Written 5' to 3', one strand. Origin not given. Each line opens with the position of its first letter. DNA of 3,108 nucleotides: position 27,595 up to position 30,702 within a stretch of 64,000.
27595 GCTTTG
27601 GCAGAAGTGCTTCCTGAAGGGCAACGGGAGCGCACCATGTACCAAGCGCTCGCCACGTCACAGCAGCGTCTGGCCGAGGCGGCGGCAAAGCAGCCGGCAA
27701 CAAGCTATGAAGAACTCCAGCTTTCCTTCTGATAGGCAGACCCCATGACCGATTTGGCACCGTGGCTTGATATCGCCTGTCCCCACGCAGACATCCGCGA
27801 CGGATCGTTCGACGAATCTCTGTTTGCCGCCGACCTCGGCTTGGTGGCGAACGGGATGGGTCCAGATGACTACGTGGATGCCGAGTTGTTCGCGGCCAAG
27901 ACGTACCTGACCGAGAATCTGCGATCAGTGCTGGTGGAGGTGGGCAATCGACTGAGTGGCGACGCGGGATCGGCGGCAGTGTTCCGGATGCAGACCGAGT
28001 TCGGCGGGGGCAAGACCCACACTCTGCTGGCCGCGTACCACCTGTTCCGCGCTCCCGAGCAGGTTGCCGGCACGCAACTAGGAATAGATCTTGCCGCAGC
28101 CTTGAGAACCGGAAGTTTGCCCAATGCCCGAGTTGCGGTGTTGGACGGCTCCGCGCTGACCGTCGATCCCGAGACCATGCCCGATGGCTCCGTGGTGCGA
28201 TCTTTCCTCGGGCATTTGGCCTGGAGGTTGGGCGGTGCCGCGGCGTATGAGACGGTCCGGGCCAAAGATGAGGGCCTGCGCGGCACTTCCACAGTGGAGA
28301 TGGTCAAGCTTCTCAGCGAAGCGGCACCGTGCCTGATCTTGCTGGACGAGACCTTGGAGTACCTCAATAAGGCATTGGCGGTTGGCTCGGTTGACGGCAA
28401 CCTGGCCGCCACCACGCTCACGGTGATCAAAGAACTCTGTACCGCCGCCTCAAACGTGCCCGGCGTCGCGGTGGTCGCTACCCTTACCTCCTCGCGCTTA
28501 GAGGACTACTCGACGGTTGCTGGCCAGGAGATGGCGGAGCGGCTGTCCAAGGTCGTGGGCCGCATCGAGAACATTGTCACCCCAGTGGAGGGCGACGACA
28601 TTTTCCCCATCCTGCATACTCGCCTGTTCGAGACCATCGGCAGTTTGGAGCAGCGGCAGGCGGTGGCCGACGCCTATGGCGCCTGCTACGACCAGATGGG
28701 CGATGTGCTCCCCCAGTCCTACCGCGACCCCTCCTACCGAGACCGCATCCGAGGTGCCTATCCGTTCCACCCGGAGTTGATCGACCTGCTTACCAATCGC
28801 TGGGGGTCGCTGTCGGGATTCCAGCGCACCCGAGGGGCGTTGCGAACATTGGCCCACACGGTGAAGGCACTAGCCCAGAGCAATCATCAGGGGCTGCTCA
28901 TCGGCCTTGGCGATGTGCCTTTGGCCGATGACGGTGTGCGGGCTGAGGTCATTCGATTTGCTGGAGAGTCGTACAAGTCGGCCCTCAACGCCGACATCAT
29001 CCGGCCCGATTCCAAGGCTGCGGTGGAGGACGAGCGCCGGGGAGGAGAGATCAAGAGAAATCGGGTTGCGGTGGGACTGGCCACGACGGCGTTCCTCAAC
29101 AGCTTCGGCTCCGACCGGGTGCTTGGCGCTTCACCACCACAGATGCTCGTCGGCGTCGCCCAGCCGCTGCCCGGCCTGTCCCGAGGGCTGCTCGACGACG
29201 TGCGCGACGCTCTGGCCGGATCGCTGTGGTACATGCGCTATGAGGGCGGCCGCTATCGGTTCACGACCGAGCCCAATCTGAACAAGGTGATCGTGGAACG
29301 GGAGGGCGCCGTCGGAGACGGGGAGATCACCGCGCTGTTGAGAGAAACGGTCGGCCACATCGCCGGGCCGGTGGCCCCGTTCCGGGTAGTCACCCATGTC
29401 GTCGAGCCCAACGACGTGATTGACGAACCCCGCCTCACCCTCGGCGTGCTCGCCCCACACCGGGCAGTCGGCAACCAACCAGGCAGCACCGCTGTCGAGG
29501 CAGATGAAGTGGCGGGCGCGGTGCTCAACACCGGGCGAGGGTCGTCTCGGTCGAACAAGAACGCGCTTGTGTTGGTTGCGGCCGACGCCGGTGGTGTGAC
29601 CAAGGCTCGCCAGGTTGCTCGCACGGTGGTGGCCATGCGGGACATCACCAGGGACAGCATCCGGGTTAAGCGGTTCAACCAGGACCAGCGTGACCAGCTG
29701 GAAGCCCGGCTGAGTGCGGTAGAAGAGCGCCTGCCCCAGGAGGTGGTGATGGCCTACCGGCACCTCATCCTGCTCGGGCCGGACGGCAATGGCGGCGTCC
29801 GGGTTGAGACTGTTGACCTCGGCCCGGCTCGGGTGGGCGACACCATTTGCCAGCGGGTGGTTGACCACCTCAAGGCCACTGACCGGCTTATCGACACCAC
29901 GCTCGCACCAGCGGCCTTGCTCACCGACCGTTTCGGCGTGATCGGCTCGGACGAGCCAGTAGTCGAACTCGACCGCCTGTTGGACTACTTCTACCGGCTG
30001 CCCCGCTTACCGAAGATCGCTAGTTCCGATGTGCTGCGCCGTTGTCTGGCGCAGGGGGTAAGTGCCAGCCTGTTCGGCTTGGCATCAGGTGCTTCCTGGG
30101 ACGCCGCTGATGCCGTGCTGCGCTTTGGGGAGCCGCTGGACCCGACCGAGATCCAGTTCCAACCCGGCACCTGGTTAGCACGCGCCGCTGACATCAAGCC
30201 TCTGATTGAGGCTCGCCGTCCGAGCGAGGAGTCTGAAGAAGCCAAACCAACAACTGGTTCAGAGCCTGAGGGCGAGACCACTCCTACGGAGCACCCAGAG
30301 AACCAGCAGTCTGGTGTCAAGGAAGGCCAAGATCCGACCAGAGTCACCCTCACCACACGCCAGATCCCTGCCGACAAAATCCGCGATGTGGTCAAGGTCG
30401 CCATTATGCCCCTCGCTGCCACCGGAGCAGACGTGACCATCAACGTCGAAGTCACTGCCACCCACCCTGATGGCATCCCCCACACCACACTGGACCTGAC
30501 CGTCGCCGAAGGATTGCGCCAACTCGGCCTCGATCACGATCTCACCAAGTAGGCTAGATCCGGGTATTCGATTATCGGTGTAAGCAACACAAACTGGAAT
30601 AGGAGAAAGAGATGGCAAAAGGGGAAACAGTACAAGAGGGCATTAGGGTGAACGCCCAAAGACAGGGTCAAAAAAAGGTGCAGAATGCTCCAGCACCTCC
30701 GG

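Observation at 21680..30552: Helicase-methylase-ATPase triad: SNF2/DUF3883-nuclease, DUF1156 methylase and DUF499 ATPase as a candidate ATP-driven restriction-modification-like defence module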

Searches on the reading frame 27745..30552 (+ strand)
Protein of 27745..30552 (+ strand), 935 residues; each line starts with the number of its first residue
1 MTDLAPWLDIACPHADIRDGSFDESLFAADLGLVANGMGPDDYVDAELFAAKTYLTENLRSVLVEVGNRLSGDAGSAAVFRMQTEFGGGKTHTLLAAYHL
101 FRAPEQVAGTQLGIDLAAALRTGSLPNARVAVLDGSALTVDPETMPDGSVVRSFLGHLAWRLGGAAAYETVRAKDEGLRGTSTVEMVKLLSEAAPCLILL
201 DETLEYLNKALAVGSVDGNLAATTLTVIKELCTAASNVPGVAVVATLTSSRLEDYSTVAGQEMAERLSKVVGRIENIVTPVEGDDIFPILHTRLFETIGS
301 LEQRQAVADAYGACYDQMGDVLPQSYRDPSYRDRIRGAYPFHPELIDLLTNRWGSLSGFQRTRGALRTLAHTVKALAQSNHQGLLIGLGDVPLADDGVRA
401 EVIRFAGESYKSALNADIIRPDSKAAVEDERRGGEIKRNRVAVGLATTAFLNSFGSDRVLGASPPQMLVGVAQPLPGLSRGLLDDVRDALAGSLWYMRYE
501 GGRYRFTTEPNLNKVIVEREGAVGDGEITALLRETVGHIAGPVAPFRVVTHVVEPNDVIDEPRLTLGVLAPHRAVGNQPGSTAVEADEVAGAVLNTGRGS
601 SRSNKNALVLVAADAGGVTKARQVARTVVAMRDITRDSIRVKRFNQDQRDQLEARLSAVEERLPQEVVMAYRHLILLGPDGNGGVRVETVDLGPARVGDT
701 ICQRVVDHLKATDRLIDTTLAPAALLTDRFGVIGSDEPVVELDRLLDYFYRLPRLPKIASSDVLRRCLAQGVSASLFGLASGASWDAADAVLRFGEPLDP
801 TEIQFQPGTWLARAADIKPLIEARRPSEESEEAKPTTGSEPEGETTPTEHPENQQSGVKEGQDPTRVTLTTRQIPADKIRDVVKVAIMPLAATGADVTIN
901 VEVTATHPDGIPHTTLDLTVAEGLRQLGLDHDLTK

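Call 6: search_protein_families(library=pfam, proteins=[window:27745-30552:+], max_evalue=0.01)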
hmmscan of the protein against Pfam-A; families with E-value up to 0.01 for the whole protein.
window:27745-30552:+ (935 aa): 1 family
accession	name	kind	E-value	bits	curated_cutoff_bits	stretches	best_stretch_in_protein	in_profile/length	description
PF04465.17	DUF499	-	3.7e-22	78.4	23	1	147-455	46-346/1024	Protein of unknown function (DUF499)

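Call 7: search_protein_families(library=padloc, proteins=[window:27745-30552:+], max_evalue=0.001)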
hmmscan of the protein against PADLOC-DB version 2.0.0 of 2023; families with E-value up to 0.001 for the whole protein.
window:27745-30552:+ (935 aa): 2 families
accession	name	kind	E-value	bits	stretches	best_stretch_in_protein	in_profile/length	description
PDLC00662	HmaC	-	1.5e-139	464.9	1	4-930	3-935/941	AAA+ ATPase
PDLC02192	DUF499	-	1.1e-36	124.1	1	45-678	34-629/1022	-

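Call 28: find_related_loci(query=window:27745-30549:+, collection=genome_contigs, flank=10000)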
Query window:27745-30549:+ (935 aa) in genome_contigs; peptide patterns used: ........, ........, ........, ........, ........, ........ (x = any residue, [..] = any of these).
87 stretches matched a pattern; 24 encode a relative of the query (tblastn E <= 1e-3); 24 distinct loci.
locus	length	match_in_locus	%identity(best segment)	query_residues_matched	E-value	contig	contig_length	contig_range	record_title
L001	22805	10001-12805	91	1-935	0e+0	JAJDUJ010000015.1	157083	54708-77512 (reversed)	MAG: Acidimicrobiia bacterium isolate jk18x1bzbins.74 k141_206489, whole genome shotgun sequence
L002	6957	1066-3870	91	1-935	0e+0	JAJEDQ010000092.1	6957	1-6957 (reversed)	MAG: Acidimicrobiia bacterium isolate p16x33bins.34 k141_127713, whole genome shotgun sequence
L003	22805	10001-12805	91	1-935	0e+0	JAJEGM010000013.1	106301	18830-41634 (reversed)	MAG: Acidimicrobiia bacterium isolate p16x57bins.12 k141_1195859, whole genome shotgun sequence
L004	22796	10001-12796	85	1-934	0e+0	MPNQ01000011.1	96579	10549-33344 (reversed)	MAG: marine group bacterium Sva0996 bin134 NODE_363_length_96579_cov_19.185_ID_725, whole genome shotgun sequence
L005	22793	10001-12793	85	1-933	0e+0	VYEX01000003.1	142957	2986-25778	MAG: Acidimicrobiia bacterium isolate SB0677_bin_11 NODE_35_length_142957_cov_39.813243, whole genome shotgun sequence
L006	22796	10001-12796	86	1-934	0e+0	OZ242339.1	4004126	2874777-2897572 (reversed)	MAG: Acidimicrobiales bacterium isolate d2f1fe46-59da-42e5-8b0a-fdf35f8109fa genome assembly, chromosome: 1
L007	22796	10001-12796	86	1-934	0e+0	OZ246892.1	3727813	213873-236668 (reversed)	MAG: Acidimicrobiales bacterium isolate 3c6b77ed-a9df-485c-af98-3e10d3554373 genome assembly, chromosome: 1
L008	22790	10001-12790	61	1-935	0e+0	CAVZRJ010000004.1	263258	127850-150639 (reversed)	MAG: uncultured Acidimicrobiaceae bacterium isolate MFD05705.bin.1.211 genome assembly, contig: contig_26013, whole geno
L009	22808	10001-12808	62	1-934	0e+0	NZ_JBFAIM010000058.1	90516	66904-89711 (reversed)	Nonomuraea sp. NPDC050643 NPDC050643_119_H10.ctg-0058, whole genome shotgun sequence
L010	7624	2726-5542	62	1-935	0e+0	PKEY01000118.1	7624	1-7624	MAG: Hyphomicrobiaceae bacterium isolate RSA4 c_000000002956, whole genome shotgun sequence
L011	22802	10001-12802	60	1-934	0e+0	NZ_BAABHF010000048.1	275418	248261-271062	Actinoallomurus oryzae strain JCM 17933 sequence048, whole genome shotgun sequence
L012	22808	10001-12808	63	1-934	0e+0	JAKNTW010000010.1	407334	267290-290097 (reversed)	Streptosporangium sp. KLBMP 9127 Scaffold9_1, whole genome shotgun sequence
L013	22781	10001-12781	55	4-934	0e+0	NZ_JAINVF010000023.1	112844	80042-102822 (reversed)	Streptomyces sp. NK08204 23, whole genome shotgun sequence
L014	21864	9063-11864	55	1-934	0e+0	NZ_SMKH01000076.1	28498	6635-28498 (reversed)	Actinomadura sp. KC345 NODE_76_length_28498_cov_14.8317, whole genome shotgun sequence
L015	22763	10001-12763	55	4-929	0e+0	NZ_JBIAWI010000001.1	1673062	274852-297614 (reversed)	Streptomyces sp. NPDC001401 NPDC001401_121_E2.ctg-0001, whole genome shotgun sequence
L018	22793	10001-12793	86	1-933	0e+0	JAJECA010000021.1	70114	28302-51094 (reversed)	MAG: Acidimicrobiia bacterium isolate jk18x9bins.74 k141_447541, whole genome shotgun sequence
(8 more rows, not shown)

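Call 35: search_solved_structures(query=window:27745-30549:+, max_evalue=0.01)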
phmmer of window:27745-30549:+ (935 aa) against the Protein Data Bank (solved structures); distinct sequences matched with E-value up to 0.01: 0.

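Call 42: search_protein_families(library=ncbifam, proteins=[window:27745-30549:+], max_evalue=0.001)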
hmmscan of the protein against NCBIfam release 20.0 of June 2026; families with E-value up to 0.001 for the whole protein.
window:27745-30549:+ (935 aa): 1 family
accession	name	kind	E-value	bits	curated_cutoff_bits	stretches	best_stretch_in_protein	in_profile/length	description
NF042962.1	DUF499_antiphage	equivalog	2.6e-50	171.3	1200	1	43-691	32-641/1025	anti-phage-associated DUF499 domain-containing protein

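Call 44: search_protein_families(library=pfam, proteins=[L003:12960-15674:+, L018:12814-13524:+, L004:13686-14441:+, L005:12971-13492:-, L005:13441-14112:-, L005:14033-14713:-, L004:1454-2371:+, L004:2415-3821:-, L007:2476-3711:+, L006:3159-3701:+], max_evalue=0.001)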
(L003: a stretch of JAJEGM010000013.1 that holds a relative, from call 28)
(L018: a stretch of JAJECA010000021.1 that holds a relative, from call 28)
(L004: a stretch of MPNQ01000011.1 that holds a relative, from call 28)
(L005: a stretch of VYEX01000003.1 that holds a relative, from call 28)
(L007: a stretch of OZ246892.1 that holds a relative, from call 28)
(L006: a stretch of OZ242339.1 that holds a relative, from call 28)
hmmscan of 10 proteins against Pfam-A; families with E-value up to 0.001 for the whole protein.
L003:12960-15674:+ (905 aa): 4 families
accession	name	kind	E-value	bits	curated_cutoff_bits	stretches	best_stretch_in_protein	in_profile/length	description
PF13304.12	AAA_21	-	9.7e-12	46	27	1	765-839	225-302/304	AAA domain, putative AbiEii toxin, Type IV TA system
PF02811.25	PHP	-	1.9e-08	35.3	26.4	1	42-146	9-121/164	PHP domain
PF02463.25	SMC_N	-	3.7e-07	30.2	40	0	297-326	20-49/220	RecF/RecN/SMC N terminal domain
PF13476.12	AAA_23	-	3.4e-06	28.3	27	1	295-455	13-171/201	AAA domain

L018:12814-13524:+ (237 aa): 1 family
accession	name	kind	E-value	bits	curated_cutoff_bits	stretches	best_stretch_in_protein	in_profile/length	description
PF05014.21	Nuc_deoxyrib_tr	-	0.00038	21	28.8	1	39-94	44-101/117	Nucleoside 2-deoxyribosyltransferase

L004:13686-14441:+ (252 aa): 1 family
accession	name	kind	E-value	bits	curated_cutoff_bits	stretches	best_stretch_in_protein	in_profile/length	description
PF05014.21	Nuc_deoxyrib_tr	-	0.00016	22.3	28.8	1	50-96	52-100/117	Nucleoside 2-deoxyribosyltransferase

L005:12971-13492:- (174 aa): 1 family
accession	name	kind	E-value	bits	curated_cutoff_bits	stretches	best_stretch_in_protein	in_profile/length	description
PF24738.1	DUF7689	-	1.8e-34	119.4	22.6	1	33-158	3-118/118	Domain of unknown function (DUF7689)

L005:13441-14112:- (224 aa): 0 families

L005:14033-14713:- (227 aa): 0 families

L004:1454-2371:+ (306 aa): 2 families
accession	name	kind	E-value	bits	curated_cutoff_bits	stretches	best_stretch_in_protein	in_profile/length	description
PF01972.22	SDH_protease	-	2.3e-18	66.6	31.3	1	68-153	77-162/286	ClpP-like SDH-type serine proteinase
PF25145.1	NfeD1b_N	-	2.7e-09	37.3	40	1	87-148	36-97/189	NfeD1b, N-terminal domain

L004:2415-3821:- (469 aa): 0 families

L007:2476-3711:+ (412 aa): 1 family
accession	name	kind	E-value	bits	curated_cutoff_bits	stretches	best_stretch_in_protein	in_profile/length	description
PF13191.12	AAA_16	-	3e-10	41.3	32.6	1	32-191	2-153/167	AAA ATPase domain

L006:3159-3701:+ (181 aa): 0 families

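Call 54: search_solved_structures(query=A1, max_evalue=1, show_alignments=1)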
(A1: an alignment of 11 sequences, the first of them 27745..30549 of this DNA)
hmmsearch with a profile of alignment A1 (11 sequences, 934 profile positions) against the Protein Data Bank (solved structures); distinct sequences matched with E-value up to 1: 0.

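Call 55: find_homologous_proteins(query=window:27745-30549:+, max_evalue=1e-10)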
Query window:27745-30549:+ (935 aa): 954 proteins with E <= 1e-10 among 8000 candidates; the best 120 are listed.
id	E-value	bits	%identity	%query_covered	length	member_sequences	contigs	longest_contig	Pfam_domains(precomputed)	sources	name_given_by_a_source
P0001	0.0e+0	2068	100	100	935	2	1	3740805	PF04465.18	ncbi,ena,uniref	ncbi:ATP-binding protein [Candidatus Poriferisocius sp.]|uniref:ATP-binding protein n=1 Tax=Candidat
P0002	0.0e+0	1871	91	100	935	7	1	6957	PF04465.18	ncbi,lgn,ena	-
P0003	0.0e+0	1758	85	100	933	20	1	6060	PF04465.18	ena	-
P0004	0.0e+0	1453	71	100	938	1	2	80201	PF04465.18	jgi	jgi:hypothetical protein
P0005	0.0e+0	1446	70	100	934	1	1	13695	PF04465.18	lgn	-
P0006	0.0e+0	1440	70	100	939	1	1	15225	PF04465.18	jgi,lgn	jgi:hypothetical protein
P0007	0.0e+0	1431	69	100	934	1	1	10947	PF04465.18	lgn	-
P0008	0.0e+0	1428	70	100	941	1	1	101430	PF04465.18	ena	-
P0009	0.0e+0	1410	68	100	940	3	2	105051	PF04465.18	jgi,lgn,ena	-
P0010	0.0e+0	1406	69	100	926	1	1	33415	PF04465.18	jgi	jgi:hypothetical protein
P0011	0.0e+0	1401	69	100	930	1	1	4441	PF04465.18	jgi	-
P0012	0.0e+0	1397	70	100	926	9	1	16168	PF04465.18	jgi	-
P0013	0.0e+0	1391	69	100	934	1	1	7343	PF04465.18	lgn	-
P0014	0.0e+0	1390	69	100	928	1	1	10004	PF04465.18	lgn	-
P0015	0.0e+0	1387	69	100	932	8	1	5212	PF04465.18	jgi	jgi:hypothetical protein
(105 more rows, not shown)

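Call 67: predict_structure(alignment_id=A2)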
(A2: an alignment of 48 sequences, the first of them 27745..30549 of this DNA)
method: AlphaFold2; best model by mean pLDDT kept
length: 935 residues; sequences in the alignment: 48
mean_pLDDT: 74.1   pTM: 0.47
mean pLDDT of the five models: 74.1, 73.4, 68.6, 68.3, 67.9
residues with pLDDT >= 90: 166; 70-90: 463; 50-70: 152; < 50: 154
segments of 3 or more residues with pLDDT < 50: 85-87, 249-260, 282-284, 352-361, 407-419, 452-472, 474-509, 579-583, 598-601, 753-756, 827-862
pLDDT, mean of each block of 10 residues (from residue 1): 76 85 64 85 86 81 92 87 61 89 92 93 93 89 92 94 93 91 93 95 84 78 87 91 74 43 57 53 59 86 90 77 74 85 65 39 66 83 63 64 53 46 53 55 52 44 45 44 47 45 43 73 86 91 81 80 81 70 66 66 68 88 91 87 79 89 91 82 71 85 88 72 72 74 76 57 84 88 81 85 81 87 60 33 33 35 72 81 82 83 86 85 85 85
secondary structure, 60 per line:
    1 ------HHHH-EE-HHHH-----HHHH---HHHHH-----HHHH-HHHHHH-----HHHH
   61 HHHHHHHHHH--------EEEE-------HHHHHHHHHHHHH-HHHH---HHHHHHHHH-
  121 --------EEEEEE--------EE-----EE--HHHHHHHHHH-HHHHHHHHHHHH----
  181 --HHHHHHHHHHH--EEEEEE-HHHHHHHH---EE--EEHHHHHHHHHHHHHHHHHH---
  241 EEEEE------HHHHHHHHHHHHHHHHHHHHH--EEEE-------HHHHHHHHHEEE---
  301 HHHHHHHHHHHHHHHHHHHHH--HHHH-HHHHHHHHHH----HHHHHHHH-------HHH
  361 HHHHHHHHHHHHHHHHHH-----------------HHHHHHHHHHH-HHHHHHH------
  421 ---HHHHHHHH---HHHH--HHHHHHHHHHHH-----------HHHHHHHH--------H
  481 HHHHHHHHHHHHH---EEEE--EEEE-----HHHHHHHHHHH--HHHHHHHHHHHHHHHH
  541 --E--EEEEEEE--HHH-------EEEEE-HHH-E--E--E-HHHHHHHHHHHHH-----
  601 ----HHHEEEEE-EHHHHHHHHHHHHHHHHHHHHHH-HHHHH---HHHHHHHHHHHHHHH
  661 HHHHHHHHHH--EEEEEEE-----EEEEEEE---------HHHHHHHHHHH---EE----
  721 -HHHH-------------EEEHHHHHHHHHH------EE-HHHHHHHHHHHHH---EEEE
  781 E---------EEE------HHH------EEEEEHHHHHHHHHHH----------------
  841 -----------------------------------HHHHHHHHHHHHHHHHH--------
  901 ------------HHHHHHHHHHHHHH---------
elements in order (helices of 4 or more, strands of 3 or more residues): H7-10 H15-18 H24-27 H31-35 H41-44 H46-51 H57-70 E79-82 H90-102 H104-107 H111-119 E129-134 H154-163 H165-176 H183-193 E196-201 H203-210 H220-237 E241-245 H252-272 E275-278 H286-294 E295-297 H301-321 H324-327 H329-338 H343-350 H358-378 H396-406 H408-414 H424-431 H435-438 H441-452 H464-471 H480-493 E497-500 E503-506 H512-522 H525-540 E546-552 E565-569 H583-595 E608-612 H615-636 H638-642 H646-670 E673-679 E685-691 H701-711 H722-725 E739-741 H742-751 H761-773 E777-781 E791-793 E809-813 H814-824 H876-892 H913-926
